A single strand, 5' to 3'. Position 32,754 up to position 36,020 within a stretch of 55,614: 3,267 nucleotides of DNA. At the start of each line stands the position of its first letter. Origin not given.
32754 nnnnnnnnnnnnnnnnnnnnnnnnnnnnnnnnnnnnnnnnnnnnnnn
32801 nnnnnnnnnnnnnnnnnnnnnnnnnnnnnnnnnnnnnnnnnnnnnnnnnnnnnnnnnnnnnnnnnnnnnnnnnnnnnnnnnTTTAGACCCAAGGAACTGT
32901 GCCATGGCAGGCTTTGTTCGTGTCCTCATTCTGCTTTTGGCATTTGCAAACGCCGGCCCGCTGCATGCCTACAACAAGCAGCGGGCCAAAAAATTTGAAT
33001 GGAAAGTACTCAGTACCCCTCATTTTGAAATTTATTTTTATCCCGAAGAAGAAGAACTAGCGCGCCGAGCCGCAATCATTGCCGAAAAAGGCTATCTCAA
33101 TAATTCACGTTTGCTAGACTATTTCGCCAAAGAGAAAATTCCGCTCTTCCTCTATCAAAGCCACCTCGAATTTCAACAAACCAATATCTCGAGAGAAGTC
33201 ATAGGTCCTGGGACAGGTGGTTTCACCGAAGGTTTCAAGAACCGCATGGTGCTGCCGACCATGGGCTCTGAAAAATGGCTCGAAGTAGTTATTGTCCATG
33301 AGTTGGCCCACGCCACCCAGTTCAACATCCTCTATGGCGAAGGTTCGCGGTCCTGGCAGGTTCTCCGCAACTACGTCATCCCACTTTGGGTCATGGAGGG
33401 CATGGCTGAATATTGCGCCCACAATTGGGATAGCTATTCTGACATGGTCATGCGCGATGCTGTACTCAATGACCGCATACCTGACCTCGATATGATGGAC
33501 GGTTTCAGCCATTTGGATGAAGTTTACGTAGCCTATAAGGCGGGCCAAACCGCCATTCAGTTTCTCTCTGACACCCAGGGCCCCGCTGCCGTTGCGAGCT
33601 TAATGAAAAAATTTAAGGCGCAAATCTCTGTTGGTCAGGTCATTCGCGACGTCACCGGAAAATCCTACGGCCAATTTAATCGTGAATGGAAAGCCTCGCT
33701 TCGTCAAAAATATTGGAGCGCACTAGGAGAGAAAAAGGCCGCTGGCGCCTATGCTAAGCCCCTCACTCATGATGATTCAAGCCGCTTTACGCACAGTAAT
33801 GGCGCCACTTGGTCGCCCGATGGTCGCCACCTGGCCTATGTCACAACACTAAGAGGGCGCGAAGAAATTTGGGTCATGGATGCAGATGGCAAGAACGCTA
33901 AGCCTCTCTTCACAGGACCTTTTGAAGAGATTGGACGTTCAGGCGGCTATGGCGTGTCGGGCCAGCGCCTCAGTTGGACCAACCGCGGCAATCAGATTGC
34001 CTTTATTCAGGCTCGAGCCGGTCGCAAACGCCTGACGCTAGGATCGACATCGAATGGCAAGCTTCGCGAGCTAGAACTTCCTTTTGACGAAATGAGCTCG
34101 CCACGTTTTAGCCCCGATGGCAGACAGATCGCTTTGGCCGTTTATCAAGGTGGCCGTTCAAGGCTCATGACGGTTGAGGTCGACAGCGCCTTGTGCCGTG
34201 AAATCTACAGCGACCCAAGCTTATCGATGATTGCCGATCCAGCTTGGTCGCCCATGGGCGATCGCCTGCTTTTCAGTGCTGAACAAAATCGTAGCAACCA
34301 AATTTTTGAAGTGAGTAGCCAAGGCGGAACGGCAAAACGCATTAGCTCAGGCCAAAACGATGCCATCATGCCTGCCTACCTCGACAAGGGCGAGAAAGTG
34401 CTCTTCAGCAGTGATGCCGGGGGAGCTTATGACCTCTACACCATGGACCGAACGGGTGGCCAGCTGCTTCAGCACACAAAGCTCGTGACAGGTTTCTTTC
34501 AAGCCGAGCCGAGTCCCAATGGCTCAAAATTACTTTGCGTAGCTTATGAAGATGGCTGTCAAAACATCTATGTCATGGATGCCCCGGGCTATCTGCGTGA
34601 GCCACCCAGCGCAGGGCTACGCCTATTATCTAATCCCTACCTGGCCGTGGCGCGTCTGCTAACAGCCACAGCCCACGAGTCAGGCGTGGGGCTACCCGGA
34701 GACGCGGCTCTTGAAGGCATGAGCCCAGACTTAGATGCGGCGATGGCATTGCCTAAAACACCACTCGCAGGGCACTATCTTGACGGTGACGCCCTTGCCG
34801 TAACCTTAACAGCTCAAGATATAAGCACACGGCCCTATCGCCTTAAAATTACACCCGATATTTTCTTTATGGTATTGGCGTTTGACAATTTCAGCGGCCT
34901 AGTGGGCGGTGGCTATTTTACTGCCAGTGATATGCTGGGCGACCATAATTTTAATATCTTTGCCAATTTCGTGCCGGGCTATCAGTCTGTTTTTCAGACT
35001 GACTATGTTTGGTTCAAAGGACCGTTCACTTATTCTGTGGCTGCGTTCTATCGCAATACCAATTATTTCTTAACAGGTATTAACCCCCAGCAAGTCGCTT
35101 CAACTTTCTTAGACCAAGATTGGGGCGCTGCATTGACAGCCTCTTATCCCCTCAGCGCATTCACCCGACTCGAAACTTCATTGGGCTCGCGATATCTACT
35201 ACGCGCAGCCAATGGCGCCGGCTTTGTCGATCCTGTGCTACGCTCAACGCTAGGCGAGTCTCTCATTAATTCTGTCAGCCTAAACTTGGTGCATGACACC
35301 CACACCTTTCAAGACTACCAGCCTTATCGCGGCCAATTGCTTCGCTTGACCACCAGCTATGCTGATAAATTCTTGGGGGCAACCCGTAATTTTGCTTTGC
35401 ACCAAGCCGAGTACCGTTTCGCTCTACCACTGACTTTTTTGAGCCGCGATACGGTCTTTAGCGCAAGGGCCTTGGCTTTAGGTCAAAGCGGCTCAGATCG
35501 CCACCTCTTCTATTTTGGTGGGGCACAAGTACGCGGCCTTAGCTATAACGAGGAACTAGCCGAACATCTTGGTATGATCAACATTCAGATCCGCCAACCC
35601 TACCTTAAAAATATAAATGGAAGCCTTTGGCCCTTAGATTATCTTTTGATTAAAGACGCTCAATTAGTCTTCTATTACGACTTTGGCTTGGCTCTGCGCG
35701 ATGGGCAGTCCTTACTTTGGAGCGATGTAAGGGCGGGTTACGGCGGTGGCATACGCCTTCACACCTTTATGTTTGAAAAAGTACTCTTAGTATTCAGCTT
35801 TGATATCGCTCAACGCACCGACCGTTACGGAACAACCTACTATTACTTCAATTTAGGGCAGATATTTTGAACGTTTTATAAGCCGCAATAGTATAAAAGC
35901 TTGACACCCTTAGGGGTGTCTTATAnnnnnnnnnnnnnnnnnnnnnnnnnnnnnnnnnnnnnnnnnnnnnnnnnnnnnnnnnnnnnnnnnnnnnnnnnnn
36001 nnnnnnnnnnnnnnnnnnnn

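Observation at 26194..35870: Co-directional five-gene cluster that could form a trans-envelope machine: TPR/charged-helix scaffold, ExeA-like ATPase, SppA, IM-propeller protein, protease-propeller-Omp85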

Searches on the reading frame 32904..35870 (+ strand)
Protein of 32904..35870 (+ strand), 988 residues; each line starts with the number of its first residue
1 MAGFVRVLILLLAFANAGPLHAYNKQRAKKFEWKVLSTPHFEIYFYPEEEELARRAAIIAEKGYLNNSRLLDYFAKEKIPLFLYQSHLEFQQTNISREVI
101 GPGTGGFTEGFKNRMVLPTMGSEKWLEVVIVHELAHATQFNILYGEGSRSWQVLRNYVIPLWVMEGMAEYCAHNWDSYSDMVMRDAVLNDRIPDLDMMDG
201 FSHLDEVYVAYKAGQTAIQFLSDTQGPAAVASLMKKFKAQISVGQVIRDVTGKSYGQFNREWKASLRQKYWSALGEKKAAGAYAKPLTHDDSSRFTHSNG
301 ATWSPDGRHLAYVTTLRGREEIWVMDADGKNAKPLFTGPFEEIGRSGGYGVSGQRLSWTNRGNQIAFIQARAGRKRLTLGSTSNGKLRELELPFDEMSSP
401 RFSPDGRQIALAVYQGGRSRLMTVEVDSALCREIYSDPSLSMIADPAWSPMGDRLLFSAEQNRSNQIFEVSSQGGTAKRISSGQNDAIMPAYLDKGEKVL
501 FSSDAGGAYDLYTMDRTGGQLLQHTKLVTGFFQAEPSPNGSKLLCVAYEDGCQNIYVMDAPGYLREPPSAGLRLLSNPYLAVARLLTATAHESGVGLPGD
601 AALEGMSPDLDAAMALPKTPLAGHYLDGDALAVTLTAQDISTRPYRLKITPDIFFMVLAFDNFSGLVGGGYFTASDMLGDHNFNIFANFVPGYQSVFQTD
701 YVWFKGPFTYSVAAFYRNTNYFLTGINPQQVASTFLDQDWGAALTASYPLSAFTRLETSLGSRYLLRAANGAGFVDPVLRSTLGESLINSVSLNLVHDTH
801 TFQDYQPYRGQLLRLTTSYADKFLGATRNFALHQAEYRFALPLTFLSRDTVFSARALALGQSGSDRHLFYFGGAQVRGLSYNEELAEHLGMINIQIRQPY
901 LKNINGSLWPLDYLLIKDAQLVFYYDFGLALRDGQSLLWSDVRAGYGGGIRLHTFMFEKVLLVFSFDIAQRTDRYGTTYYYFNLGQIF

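Call 3: search_protein_families(library=pfam, proteins=[window:32904-35870:+], max_evalue=0.01)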
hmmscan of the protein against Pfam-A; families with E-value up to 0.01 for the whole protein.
window:32904-35870:+ (988 aa): 4 families
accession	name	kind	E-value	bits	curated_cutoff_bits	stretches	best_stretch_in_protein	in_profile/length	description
PF07676.18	PD40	-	6.6e-16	58.2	20.9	0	297-324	10-38/38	WD40-like Beta Propeller Repeat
PF13485.12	Peptidase_MA_2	-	1.4e-10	41.8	32.4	1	79-267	21-200/201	Peptidase MA superfamily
PF00930.27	DPPIV_N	-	0.0004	19.7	22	0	295-314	42-61/354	Dipeptidyl peptidase IV (DPP IV) N-terminal region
PF20573.4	DUF6782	-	0.00085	19.1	27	1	103-144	67-108/241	Putative metallopeptidase family (DUF6782)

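Call 4: search_protein_families(library=ncbifam, proteins=[window:32904-35870:+], max_evalue=0.01)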
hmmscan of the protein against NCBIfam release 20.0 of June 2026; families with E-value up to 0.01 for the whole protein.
window:32904-35870:+ (988 aa): 7 families
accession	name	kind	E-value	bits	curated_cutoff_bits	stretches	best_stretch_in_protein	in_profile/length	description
TIGR02800.1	propeller_TolB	equivalog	2.8e-36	125.4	343.15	3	399-560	195-354/418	Tol-Pal system beta propeller repeat protein TolB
NF002183.0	PRK01029.1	equivalog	4e-17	62.4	405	3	467-561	213-313/429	Tol-Pal system protein TolB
NF033523.0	lasso_peptidase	equivalog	5.2e-15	55.2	400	3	297-339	89-131/638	Atxe2 family lasso peptide isopeptidase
NF053518.1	DipepPtdsDpp5Prph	equivalog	1.4e-12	46.9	900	2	440-547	11-124/655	dipeptidyl-peptidase Dpp5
NF033876.2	flagella_HExxH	equivalog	1.8e-08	34.2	205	1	124-274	126-272/384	flagellinolysin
NF047779.1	Omp85_fam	subfamily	2.3e-08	33.9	200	1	785-988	221-423/423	Omp85 family outer membrane protein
NF045524.1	MXAN_6640_HExxH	subfamily_domain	0.00061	19.6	140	1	123-311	108-283/290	MXAN_6640 family putative metalloprotease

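Call 10: find_homologous_proteins(query=window:32904-35870:+, max_evalue=1e-10)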
Query window:32904-35870:+ (988 aa): 1227 proteins with E <= 1e-10 among 8000 candidates; the best 120 are listed.
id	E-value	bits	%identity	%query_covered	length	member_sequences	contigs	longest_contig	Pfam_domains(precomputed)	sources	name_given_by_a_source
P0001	0.0e+0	1344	60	100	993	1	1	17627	PF25174.2,PF26549.1,PF00930.28,PF23381.2,PF26550.2,PF07676.19,PF13485.12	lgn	-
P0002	0.0e+0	1270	57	99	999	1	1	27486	PF25174.2,PF26549.1,PF00930.28,PF12894.14,PF26550.2,PF19283.5,PF07676.19,PF13485.12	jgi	jgi:Tol biopolymer transport system component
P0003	0.0e+0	1266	57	99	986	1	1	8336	PF26549.1,PF00930.28,PF26550.2,PF07676.19,PF13485.12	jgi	jgi:WD40 repeat protein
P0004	0.0e+0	1255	56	100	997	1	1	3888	PF10647.16,PF25174.2,PF26549.1,PF00930.28,PF23381.2,PF12894.14,PF26550.2,PF19283.5,PF07676.19,PF13485.12,PF23414.2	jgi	jgi:hypothetical protein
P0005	0.0e+0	1250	56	100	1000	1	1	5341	PF25174.2,PF26549.1,PF00930.28,PF23381.2,PF12894.14,PF26550.2,PF19283.5,PF07676.19,PF13485.12,PF23414.2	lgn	-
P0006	0.0e+0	1247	56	99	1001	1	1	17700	PF25174.2,PF26549.1,PF00930.28,PF26550.2,PF07676.19,PF13485.12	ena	-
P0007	0.0e+0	1223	55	98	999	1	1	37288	PF25174.2,PF26549.1,PF00930.28,PF26550.2,PF07676.19,PF13485.12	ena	-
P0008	0.0e+0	1223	55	98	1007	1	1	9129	PF19527.5,PF25174.2,PF26549.1,PF00930.28,PF23381.2,PF26550.2,PF07676.19,PF13485.12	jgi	jgi:Tol biopolymer transport system component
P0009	0.0e+0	1205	55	99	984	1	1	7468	PF25174.2,PF26549.1,PF00930.28,PF12894.14,PF26550.2,PF07676.19,PF13485.12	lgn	-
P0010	0.0e+0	1201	55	99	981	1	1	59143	PF25174.2,PF26549.1,PF00930.28,PF26550.2,PF07676.19,PF13485.12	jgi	jgi:WD40 repeat protein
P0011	0.0e+0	1191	54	98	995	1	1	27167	PF10647.16,PF25174.2,PF26549.1,PF00930.28,PF26550.2,PF07676.19,PF13485.12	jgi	jgi:Tol biopolymer transport system component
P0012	0.0e+0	1178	55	99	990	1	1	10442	PF10647.16,PF25174.2,PF26549.1,PF00930.28,PF26550.2,PF07676.19,PF13485.12,PF01103.30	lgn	-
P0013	0.0e+0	1155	53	98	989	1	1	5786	PF25174.2,PF26549.1,PF00930.28,PF26550.2,PF00400.39,PF07676.19,PF13485.12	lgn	-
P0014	0.0e+0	1085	50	98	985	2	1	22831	PF19527.5,PF25174.2,PF26549.1,PF00930.28,PF24797.2,PF26550.2,PF00400.39,PF07676.19,PF13485.12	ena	-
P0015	2.1e-293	994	46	99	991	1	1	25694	PF26549.1,PF00930.28,PF26550.2,PF07676.19,PF13485.12,PF01103.30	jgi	jgi:Tol biopolymer transport system component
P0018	1.1e-184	634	36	99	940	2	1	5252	PF25174.2,PF26549.1,PF00930.28,PF26550.2,PF07676.19,PF13485.12,PF01103.30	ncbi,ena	-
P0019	1.4e-183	631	36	98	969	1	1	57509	PF25174.2,PF26549.1,PF00930.28,PF26550.2,PF07676.19,PF13485.12,PF01103.30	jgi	-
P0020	7.1e-181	622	36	98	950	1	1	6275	PF25174.2,PF26549.1,PF00930.28,PF26550.2,PF07676.19,PF13485.12,PF01103.30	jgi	jgi:WD40 repeat protein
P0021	2.7e-179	616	35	98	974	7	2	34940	PF25174.2,PF26549.1,PF00930.28,PF23381.2,PF26550.2,PF24817.2,PF07676.19,PF13485.12,PF01103.30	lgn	-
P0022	3.3e-179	616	37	55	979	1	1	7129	PF25174.2,PF26549.1,PF00930.28,PF23381.2,PF26550.2,PF07676.19,PF13485.12,PF01103.30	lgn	-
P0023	4.2e-179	616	35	99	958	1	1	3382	PF25174.2,PF26549.1,PF26550.2,PF07676.19,PF13485.12,PF01103.30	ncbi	-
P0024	7.2e-179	615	35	98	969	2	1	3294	PF25174.2,PF26549.1,PF00930.28,PF23381.2,PF14583.13,PF26550.2,PF25460.2,PF07676.19,PF13485.12,PF01103.30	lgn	-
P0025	3.2e-178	613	34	98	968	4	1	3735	PF25174.2,PF26549.1,PF00930.28,PF23381.2,PF26550.2,PF25460.2,PF07676.19,PF13485.12,PF01103.30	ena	-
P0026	5.3e-178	612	36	100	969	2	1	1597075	PF25174.2,PF26549.1,PF00930.28,PF23381.2,PF26550.2,PF25460.2,PF07676.19,PF13485.12,PF01103.30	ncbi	ncbi:MAG: BamA/TamA family outer membrane protein [candidate division FCPU426 bacterium]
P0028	5.2e-173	596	36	99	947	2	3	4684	PF25174.2,PF26549.1,PF00930.28,PF23381.2,PF26550.2,PF25460.2,PF07676.19,PF13485.12,PF01103.30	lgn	-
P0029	1.3e-172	594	34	100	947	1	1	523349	PF25174.2,PF26549.1,PF00930.28,PF23381.2,PF26550.2,PF24817.2,PF25460.2,PF07676.19,PF13485.12,PF23414.2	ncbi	-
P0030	3.6e-170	586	34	98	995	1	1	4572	PF25174.2,PF26549.1,PF00930.28,PF23381.2,PF26550.2,PF07676.19,PF13485.12,PF01103.30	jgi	jgi:Tol biopolymer transport system component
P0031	1.7e-169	584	35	98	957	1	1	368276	PF25174.2,PF26549.1,PF00930.28,PF26550.2,PF07676.19,PF13485.12,PF01103.30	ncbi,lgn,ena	-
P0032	5.3e-165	569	33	99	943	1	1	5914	PF25174.2,PF26549.1,PF00930.28,PF26550.2,PF07676.19,PF13485.12,PF01103.30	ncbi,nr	ncbi:MAG: BamA/TamA family outer membrane protein [Candidatus Firestonebacteria bacterium]|nr:BamA/T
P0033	4.8e-159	549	33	98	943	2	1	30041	PF25174.2,PF26549.1,PF00930.28,PF23381.2,PF26550.2,PF07676.19,PF13485.12,PF01103.30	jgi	jgi:Tol biopolymer transport system component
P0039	1.0e-97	346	32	54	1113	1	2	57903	PF25174.2,PF26549.1,PF26550.2,PF07676.19,PF13485.12,PF01103.30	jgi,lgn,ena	-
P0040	2.0e-97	345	27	99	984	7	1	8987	PF25174.2,PF26549.1,PF00930.28,PF23381.2,PF26550.2,PF07676.19,PF13485.12,PF01103.30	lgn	-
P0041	4.6e-97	344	28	97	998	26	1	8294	PF25174.2,PF26549.1,PF00930.28,PF26550.2,PF07676.19,PF13485.12,PF01103.30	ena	-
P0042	8.3e-89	317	27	100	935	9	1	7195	PF25174.2,PF26549.1,PF00930.28,PF26550.2,PF07676.19,PF13485.12,PF01103.30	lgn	-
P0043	4.1e-88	315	28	100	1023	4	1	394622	PF25174.2,PF26549.1,PF00930.28,PF26550.2,PF07676.19,PF13485.12,PF01103.30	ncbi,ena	-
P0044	5.3e-85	304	29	98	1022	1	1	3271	PF25174.2,PF26549.1,PF00930.28,PF26550.2,PF07676.19,PF01103.30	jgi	-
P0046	1.0e-82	297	27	89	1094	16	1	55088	PF26549.1,PF26550.2,PF07676.19,PF13485.12,PF01103.30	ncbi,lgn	-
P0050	1.3e-81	293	27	90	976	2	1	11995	PF25174.2,PF26549.1,PF00930.28,PF26550.2,PF07676.19,PF13485.12,PF01103.30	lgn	-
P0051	2.8e-81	292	27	89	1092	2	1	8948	PF26549.1,PF26550.2,PF07676.19,PF13485.12,PF01103.30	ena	-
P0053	9.6e-81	290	27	90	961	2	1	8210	PF26549.1,PF26550.2,PF07676.19,PF01103.30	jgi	jgi:Tol biopolymer transport system component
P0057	1.0e-79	287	27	98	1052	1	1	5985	PF25174.2,PF26549.1,PF00930.28,PF23381.2,PF24807.2,PF26550.2,PF07676.19,PF13485.12,PF01103.30,PF23414.2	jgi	jgi:Tol biopolymer transport system component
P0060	1.7e-78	283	27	98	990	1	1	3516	PF25174.2,PF26549.1,PF00930.28,PF23381.2,PF26550.2,PF07676.19,PF13485.12,PF01103.30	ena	-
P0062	2.8e-77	279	26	98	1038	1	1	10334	PF25174.2,PF26549.1,PF00930.28,PF26550.2,PF07676.19,PF13485.12,PF01103.30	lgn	-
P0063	4.9e-77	278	26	100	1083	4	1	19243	PF26549.1,PF00930.28,PF26550.2,PF07676.19,PF13485.12,PF01103.30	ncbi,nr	ncbi:hypothetical protein FJZ36_12360 [Candidatus Poribacteria bacterium]|nr:hypothetical protein [C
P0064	1.4e-76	276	27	98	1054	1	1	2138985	PF25174.2,PF26549.1,PF00930.28,PF26550.2,PF25460.2,PF07676.19,PF13485.12,PF01103.30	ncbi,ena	-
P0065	1.8e-76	276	25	100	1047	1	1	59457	PF25174.2,PF26549.1,PF00930.28,PF26550.2,PF07676.19,PF13485.12,PF01103.30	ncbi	-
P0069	2.3e-75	272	29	93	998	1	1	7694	PF25174.2,PF26549.1,PF00930.28,PF26550.2,PF07676.19,PF01103.30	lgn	-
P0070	2.8e-75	272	27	99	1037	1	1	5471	PF25174.2,PF26549.1,PF00930.28,PF26550.2,PF07676.19,PF13485.12,PF01103.30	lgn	-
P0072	4.3e-75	271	31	54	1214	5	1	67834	PF26549.1,PF26550.2,PF07676.19,PF13485.12,PF01103.30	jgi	-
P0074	3.3e-74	269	26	95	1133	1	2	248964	PF25174.2,PF26549.1,PF00930.28,PF23381.2,PF26550.2,PF07676.19,PF13485.12,PF01103.30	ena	-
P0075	1.4e-73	267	26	97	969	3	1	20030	PF26549.1,PF00930.28,PF26550.2,PF07676.19,PF13485.12,PF01103.30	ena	-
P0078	3.4e-73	265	26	98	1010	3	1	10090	PF25174.2,PF26549.1,PF00930.28,PF26550.2,PF07676.19,PF13485.12,PF01103.30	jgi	jgi:Tol biopolymer transport system component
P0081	3.7e-72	262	28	90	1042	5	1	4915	PF25174.2,PF26549.1,PF00930.28,PF26550.2,PF07676.19,PF13485.12,PF01103.30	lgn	-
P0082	4.3e-72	262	29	60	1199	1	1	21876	PF26549.1,PF26550.2,PF07676.19,PF01103.30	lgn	-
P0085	3.2e-71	259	27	99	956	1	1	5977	PF04450.19,PF25174.2,PF26549.1,PF00930.28,PF26550.2,PF07676.19,PF01103.30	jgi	jgi:Tol biopolymer transport system component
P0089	1.4e-70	257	26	90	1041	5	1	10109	PF25174.2,PF26549.1,PF00930.28,PF26550.2,PF07676.19,PF13485.12,PF01103.30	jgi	jgi:Tol biopolymer transport system component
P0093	2.9e-70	256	25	89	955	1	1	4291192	PF26549.1,PF00930.28,PF26550.2,PF07676.19,PF13485.12,PF01103.30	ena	-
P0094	4.4e-70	255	30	54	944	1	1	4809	PF26549.1,PF00930.28,PF26550.2,PF07676.19,PF13485.12,PF01103.30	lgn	-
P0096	8.5e-70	254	27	98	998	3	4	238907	PF26549.1,PF07676.19,PF13485.12,PF01103.30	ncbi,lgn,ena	-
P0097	8.5e-70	254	27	98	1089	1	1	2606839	PF26549.1,PF26550.2,PF07676.19,PF13485.12,PF01103.30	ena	-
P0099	1.6e-69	253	29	55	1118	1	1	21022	PF26549.1,PF00930.28,PF26550.2,PF07676.19,PF01103.30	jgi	jgi:Tol biopolymer transport system component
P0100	1.8e-69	253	26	96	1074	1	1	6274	PF26549.1,PF00930.28,PF26550.2,PF07676.19,PF13485.12,PF01103.30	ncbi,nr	ncbi:MAG: BamA/TamA family outer membrane protein [Candidatus Eisenbacteria bacterium]|nr:BamA/TamA 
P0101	2.7e-69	252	27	97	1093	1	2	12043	PF26549.1,PF00930.28,PF26550.2,PF07676.19,PF13485.12,PF01103.30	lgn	-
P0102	3.1e-69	252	27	90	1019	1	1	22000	PF25174.2,PF26549.1,PF00930.28,PF26550.2,PF07676.19,PF13485.12,PF01103.30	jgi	jgi:Tol biopolymer transport system component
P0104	1.3e-68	250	26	98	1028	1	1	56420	PF25174.2,PF26549.1,PF00930.28,PF26550.2,PF07676.19,PF13485.12,PF01103.30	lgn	-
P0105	1.4e-68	250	28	98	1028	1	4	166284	PF26549.1,PF07676.19,PF13485.12,PF01103.30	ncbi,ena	-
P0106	1.4e-68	250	28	56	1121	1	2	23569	PF25174.2,PF26549.1,PF00930.28,PF23381.2,PF26550.2,PF07676.19,PF13485.12,PF01103.30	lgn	-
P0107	1.4e-68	250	35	44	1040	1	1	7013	PF26549.1,PF26550.2,PF07676.19,PF01103.30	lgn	-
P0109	2.3e-68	249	26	94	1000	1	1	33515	PF26549.1,PF26550.2,PF07676.19,PF01103.30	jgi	jgi:Tol biopolymer transport system component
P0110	2.4e-68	249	26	100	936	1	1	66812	PF26549.1,PF00930.28,PF26550.2,PF07676.19,PF01103.30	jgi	jgi:hypothetical protein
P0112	3.1e-68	249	26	98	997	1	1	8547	PF26549.1,PF00930.28,PF26550.2,PF07676.19,PF01103.30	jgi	jgi:Tol biopolymer transport system component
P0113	4.4e-68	248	25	99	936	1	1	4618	PF26549.1,PF26550.2,PF07676.19,PF01103.30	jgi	jgi:hypothetical protein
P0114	7.1e-68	248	26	98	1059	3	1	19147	PF23389.2,PF25174.2,PF26549.1,PF00930.28,PF23381.2,PF12894.14,PF26550.2,PF24817.2,PF07676.19,PF13485.12,PF01103.30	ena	-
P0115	9.5e-68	247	25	99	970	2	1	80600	PF26549.1,PF00930.28,PF26550.2,PF07676.19,PF13485.12,PF01103.30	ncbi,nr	ncbi:MAG: BamA/TamA family outer membrane protein [Spirochaetota bacterium]|nr:BamA/TamA family oute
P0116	2.5e-67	246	25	98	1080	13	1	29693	PF25174.2,PF26549.1,PF00930.28,PF23381.2,PF26550.2,PF07676.19,PF13485.12,PF01103.30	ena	-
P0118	4.0e-67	245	30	53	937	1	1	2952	PF25174.2,PF26549.1,PF00930.28,PF26550.2,PF07676.19,PF13485.12,PF01103.30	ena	-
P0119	4.0e-67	245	25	98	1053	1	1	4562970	PF25174.2,PF26549.1,PF00930.28,PF23381.2,PF12894.14,PF26550.2,PF24817.2,PF07676.19,PF13485.12,PF01103.30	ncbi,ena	-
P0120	6.8e-67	244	26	100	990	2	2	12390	PF25174.2,PF26549.1,PF00930.28,PF26550.2,PF07676.19,PF01103.30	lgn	-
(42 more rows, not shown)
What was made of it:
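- On Omp85 superfamily (g5): Many homologues carry precomputed PF01103 hits (call 10).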

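Call 14: find_related_loci(query=A2, collection=genome_contigs, flank=10000)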
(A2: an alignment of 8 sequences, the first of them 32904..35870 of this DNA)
Query A2 (988 aa) in genome_contigs; peptide patterns used: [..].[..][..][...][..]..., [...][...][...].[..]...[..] (x = any residue, [..] = any of these).
600 stretches matched a pattern (row limit reached: there are more); 577 encode a relative of the query (tblastn E <= 1e-3); the best 80 are kept; 80 distinct loci.
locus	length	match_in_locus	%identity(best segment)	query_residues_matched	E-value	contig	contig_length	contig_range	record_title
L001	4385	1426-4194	36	24-988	0e+0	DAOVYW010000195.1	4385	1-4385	MAG TPA_asm: Candidatus Firestonebacteria bacterium isolate CSMAG_1793 CSMAG_1793_k141_175180_length_4385_cov_16.8921, w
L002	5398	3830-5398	51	24-546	0e+0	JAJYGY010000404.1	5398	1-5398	MAG: bacterium isolate DBS1-3.bin31 NODE_35201_length_5398_cov_0.997344, whole genome shotgun sequence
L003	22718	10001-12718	33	24-988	3e-168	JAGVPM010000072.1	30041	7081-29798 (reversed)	MAG: Candidatus Goldiibacteriota bacterium isolate DeMMO3_7 c_000000023139, whole genome shotgun sequence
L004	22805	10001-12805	35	17-988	1e-175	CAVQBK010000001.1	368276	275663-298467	MAG: uncultured bacterium isolate MFD02923.bin.1.27 genome assembly, contig: contig_11471, whole genome shotgun sequence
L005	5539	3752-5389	38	8-558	6e-117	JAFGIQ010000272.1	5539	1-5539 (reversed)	MAG: candidate division FCPU426 bacterium isolate Zod_Metabat.219 k87_12694262, whole genome shotgun sequence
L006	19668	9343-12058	37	24-988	5e-112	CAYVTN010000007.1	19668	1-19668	MAG TPA_asm: uncultured bacterium isolate binchicken_co224_182 genome assembly, contig: NODE_2498_length_19668_cov_4.277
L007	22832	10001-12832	27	4-988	4e-96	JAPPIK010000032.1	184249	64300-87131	MAG: Candidatus Poribacteria bacterium isolate RHO2_bin_20 NODE_101_length_184249_cov_35.226772, whole genome shotgun se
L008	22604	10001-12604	27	24-930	3e-85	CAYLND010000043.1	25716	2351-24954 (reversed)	MAG TPA_asm: uncultured Acidobacteriota bacterium isolate binchicken_co185_102 genome assembly, contig: NODE_2463_length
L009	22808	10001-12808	34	4-988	7e-180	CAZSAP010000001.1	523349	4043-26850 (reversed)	MAG TPA_asm: uncultured bacterium isolate binchicken_co269_236 genome assembly, contig: NODE_6_length_523349_cov_52.6860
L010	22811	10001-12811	26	5-973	6e-80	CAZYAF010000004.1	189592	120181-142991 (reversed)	MAG TPA_asm: uncultured Acidobacteriota bacterium isolate SRP068000_co3_527 genome assembly, contig: NODE_13_length_1895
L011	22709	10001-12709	28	2-901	1e-76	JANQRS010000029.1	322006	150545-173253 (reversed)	MAG: Calditrichia bacterium isolate IP29b_bin.73 k99_1061464, whole genome shotgun sequence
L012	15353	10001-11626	32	7-556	6e-75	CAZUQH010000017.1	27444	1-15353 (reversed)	MAG TPA_asm: uncultured bacterium isolate binchicken_co387_22 genome assembly, contig: NODE_1371_length_27444_cov_19.738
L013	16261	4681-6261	32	24-548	8e-75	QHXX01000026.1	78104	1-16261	MAG: Acidobacteria bacterium isolate gp22 AA4 14_0903_16_40cm_scaffold_346_curated, whole genome shotgun sequence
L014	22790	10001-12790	26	8-973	9e-74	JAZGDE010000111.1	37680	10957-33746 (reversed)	MAG: Bacteroidota bacterium isolate SCS3bin.36 SCS3bin.36_111, whole genome shotgun sequence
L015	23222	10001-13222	26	8-988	5e-71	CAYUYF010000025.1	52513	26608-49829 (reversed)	MAG TPA_asm: uncultured Gemmatimonadaceae bacterium isolate binchicken_co245_78 genome assembly, contig: NODE_433_length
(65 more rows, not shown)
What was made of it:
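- Closest known: WD40-Omp85 subfamily of the Omp85/TpsB superfamily. Same: The family is distributed across several phyla (calls 10, 14).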
